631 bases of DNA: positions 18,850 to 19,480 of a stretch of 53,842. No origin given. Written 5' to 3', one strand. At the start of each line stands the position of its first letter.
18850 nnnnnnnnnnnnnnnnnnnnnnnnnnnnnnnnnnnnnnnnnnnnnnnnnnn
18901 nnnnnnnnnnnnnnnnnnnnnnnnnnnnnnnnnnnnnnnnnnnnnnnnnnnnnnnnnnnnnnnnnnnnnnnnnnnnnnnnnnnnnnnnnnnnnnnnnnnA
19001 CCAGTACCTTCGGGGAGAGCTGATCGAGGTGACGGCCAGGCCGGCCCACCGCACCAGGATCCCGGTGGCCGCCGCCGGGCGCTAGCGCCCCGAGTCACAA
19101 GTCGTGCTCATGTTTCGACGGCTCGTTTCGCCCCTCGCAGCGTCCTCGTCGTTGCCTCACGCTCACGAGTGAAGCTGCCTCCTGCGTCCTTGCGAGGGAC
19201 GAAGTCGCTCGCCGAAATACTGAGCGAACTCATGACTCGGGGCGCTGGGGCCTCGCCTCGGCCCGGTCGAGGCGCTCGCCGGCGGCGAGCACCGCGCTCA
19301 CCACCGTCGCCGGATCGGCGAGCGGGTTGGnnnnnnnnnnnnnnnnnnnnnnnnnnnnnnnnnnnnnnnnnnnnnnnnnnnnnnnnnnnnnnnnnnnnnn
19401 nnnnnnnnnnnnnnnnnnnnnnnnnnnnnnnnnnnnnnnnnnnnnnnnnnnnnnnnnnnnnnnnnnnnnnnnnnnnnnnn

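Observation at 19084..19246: Copy A of the same element, with a closing helix built from the ends of both flanking genes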

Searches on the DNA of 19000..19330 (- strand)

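Call 12: search_rna_families(source=window, start=19000, end=19330, threshold=evalue, max_evalue=10)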
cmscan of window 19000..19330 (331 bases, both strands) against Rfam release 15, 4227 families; matches with E-value up to 10: 0.
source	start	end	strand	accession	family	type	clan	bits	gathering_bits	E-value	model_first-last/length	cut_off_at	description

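Call 55: build_rna_model(alignment_id=A3, structure=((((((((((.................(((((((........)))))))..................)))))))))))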
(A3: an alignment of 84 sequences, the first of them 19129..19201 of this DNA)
Model R1 built from alignment A3 (84 sequences, 77 columns); structure: as given.
model positions 71; base pairs 17; branch points 0; effective number of sequences 10.44; information 0.793 bits per position. Calibrated on 0.2 Mb of random sequence (short: E-values are rough).
structure used (alignment columns):
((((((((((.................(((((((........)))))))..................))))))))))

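Call 56: search_with_rna_model(model_id=R1, source=window, max_evalue=10, filters=off)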
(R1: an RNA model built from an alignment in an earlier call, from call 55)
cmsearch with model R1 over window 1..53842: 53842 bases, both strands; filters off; matches with E-value up to 10: 64.
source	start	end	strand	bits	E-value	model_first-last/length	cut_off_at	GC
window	19129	19201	-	70.2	2e-16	1-71/71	no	0.68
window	49330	49403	+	51.6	1.7e-11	1-71/71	no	0.64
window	17057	17118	-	13.7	0.18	1-71/71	no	0.76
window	37972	38012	+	12.9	0.29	1-71/71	no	0.71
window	3897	3926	-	11.3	0.77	1-71/71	no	0.8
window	3235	3313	+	10.8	1.1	1-71/71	no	0.66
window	21928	21963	-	10.8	1.1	1-71/71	no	0.81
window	9990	10069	+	10.5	1.3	1-71/71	no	0.76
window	24909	24952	+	10.1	1.6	1-71/71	no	0.73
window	11129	11195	-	10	1.8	1-71/71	no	0.75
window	42313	42341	-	9.9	1.9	1-71/71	no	0.69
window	22464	22499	+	9.8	2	1-71/71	no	0.64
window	36246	36274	+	9.4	2.4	1-71/71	no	0.76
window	36653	36679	-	9.3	2.6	1-71/71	no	0.74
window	17235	17269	-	9.3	2.6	1-71/71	no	0.8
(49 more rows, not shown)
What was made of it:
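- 19085..19245 (-): Copy A of the element: 161 nt from terminal G to terminal C. The sense strand (the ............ strand) is the window's - strand. The core model scores 70.2 bits, though this copy was in the seed (call 56).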

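Call 69: search_dna_similar(query=window:19082-19248:-, collection=plasmids, mode=distant, max_evalue=0.001, max_rows=15)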
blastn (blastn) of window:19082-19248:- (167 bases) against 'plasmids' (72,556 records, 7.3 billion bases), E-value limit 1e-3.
No match.
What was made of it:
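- Tried and rejected: Plasmid BLAST gave no match (call 69).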
